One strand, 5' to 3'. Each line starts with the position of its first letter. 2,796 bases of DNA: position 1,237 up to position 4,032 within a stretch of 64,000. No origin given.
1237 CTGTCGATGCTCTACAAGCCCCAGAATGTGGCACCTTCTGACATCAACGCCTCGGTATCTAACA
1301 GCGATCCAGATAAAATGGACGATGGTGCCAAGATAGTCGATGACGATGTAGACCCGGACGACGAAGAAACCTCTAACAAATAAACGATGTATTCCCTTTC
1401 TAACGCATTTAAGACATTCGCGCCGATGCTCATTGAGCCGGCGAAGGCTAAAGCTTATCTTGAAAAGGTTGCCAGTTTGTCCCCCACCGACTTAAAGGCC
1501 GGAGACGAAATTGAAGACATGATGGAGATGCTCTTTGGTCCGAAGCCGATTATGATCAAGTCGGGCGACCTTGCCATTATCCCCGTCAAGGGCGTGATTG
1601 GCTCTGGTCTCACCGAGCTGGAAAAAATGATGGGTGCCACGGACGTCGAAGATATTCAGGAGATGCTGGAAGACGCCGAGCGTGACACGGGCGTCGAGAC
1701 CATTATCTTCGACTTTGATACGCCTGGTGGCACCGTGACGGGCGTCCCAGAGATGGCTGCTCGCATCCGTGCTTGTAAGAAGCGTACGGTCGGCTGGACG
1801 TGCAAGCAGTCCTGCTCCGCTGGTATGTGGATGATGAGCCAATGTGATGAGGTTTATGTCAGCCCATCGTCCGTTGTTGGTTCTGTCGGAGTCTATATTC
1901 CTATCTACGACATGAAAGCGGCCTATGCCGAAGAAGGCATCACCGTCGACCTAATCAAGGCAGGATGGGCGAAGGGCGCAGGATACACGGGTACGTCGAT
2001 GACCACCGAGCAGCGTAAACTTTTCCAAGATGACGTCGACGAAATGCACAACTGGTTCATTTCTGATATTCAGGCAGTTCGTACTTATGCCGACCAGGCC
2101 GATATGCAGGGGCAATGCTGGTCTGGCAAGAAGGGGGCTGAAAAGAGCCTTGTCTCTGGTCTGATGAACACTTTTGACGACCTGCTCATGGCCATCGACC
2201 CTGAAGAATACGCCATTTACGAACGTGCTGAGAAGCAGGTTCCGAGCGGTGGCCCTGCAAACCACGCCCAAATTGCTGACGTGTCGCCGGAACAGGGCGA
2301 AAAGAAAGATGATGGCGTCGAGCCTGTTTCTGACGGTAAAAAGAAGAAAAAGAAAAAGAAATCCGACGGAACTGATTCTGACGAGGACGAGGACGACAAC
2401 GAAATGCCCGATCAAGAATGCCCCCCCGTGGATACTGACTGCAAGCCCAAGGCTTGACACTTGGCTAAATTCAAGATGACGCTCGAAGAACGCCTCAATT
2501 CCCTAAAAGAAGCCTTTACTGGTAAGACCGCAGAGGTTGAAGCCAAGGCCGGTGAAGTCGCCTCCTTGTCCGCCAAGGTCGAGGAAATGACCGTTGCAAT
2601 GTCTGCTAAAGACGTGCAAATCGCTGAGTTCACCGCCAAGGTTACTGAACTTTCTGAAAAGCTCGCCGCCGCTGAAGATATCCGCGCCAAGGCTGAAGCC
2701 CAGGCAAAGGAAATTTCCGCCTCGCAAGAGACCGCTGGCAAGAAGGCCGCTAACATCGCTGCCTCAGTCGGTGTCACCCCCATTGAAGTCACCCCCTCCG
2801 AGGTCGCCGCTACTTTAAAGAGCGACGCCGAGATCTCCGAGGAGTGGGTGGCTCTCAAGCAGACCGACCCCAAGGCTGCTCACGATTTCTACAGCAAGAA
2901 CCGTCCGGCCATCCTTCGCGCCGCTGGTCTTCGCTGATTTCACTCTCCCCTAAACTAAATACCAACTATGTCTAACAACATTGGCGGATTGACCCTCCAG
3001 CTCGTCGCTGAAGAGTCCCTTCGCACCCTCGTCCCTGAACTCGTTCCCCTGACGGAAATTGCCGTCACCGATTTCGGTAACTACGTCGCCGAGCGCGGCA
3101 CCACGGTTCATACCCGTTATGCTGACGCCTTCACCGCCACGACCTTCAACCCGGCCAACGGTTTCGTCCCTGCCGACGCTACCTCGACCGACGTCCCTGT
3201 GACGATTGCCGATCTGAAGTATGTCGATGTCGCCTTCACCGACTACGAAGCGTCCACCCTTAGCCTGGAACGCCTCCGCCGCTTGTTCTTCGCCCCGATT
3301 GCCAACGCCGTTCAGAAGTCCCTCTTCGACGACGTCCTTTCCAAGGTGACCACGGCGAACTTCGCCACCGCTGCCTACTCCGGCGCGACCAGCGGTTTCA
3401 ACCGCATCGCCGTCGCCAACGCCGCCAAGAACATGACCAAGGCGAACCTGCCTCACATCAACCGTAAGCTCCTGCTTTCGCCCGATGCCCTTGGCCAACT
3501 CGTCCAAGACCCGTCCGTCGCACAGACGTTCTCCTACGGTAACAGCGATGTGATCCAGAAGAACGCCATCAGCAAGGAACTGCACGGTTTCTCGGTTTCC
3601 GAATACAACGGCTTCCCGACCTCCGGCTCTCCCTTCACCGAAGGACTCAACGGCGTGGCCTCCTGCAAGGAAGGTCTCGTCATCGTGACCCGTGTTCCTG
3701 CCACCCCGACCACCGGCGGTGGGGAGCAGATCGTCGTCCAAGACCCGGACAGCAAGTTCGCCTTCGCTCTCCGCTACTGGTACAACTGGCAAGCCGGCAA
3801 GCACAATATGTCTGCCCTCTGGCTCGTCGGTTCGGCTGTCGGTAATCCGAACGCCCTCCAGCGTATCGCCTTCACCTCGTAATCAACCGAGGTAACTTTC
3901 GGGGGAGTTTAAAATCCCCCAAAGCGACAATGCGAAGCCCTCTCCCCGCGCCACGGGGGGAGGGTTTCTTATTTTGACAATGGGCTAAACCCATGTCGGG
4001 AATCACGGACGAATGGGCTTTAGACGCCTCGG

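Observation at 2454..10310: Five-copy compact late-promoter motif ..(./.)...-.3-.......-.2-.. that cannot be a normal sigma70 -35 box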

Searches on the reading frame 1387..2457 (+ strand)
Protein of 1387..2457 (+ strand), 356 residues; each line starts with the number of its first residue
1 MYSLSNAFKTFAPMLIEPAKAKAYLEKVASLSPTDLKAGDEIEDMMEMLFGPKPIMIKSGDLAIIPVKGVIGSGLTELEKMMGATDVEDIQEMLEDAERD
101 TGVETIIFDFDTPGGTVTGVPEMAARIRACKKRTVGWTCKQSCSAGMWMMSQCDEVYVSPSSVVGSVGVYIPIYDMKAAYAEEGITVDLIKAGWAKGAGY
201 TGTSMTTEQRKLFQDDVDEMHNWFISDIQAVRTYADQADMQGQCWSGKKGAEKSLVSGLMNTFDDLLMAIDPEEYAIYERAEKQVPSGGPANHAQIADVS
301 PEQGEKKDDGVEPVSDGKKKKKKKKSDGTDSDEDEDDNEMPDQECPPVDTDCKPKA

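Call 7: search_protein_families(library=phrogs, proteins=[window:1387-2457:+], max_evalue=0.001)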
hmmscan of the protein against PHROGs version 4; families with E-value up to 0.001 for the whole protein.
window:1387-2457:+ (356 aa): 5 families
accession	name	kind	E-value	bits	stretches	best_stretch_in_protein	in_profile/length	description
phrog_53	-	head and packaging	7.2e-52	178.3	1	12-272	18-294/583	head maturation protease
phrog_33023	-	unknown function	3.8e-21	76.4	1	55-268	61-282/507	-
phrog_4759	-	unknown function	4.4e-13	50.4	1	61-176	81-198/209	-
phrog_1827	-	other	0.00033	21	1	86-163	38-112/202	ATP-dependent protease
phrog_24209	-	unknown function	0.00076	20.4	0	92-122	9-39/49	-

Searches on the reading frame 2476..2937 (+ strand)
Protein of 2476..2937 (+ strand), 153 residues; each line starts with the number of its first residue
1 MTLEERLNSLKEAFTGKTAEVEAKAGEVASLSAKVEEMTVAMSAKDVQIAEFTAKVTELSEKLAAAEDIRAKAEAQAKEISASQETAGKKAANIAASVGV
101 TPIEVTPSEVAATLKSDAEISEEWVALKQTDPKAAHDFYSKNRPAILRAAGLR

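Call 7: search_protein_families(library=phrogs, proteins=[window:2476-2937:+], max_evalue=0.001)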
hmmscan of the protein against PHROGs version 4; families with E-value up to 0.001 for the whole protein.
window:2476-2937:+ (153 aa): 1 family
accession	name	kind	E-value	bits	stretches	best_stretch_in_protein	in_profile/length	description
phrog_24256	-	unknown function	0.00076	20.4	0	17-67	33-84/118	-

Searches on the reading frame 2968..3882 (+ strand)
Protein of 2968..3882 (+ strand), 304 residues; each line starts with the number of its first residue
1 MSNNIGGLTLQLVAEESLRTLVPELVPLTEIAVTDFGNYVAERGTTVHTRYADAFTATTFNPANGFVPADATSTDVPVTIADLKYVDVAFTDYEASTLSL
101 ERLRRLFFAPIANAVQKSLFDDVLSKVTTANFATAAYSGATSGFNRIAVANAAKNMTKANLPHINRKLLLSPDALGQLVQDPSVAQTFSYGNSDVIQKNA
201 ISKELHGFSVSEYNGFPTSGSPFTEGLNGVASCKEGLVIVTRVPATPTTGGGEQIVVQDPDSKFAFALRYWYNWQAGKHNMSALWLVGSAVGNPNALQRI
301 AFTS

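Call 7: search_protein_families(library=phrogs, proteins=[window:2968-3882:+], max_evalue=0.001)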
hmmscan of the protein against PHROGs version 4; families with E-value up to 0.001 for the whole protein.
window:2968-3882:+ (304 aa): 2 families
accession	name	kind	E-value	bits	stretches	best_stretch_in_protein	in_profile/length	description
phrog_283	-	head and packaging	2.3e-22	80.9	1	1-220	1-223/385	major head protein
phrog_267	-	head and packaging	8.4e-14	52.5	1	39-258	67-276/410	major head protein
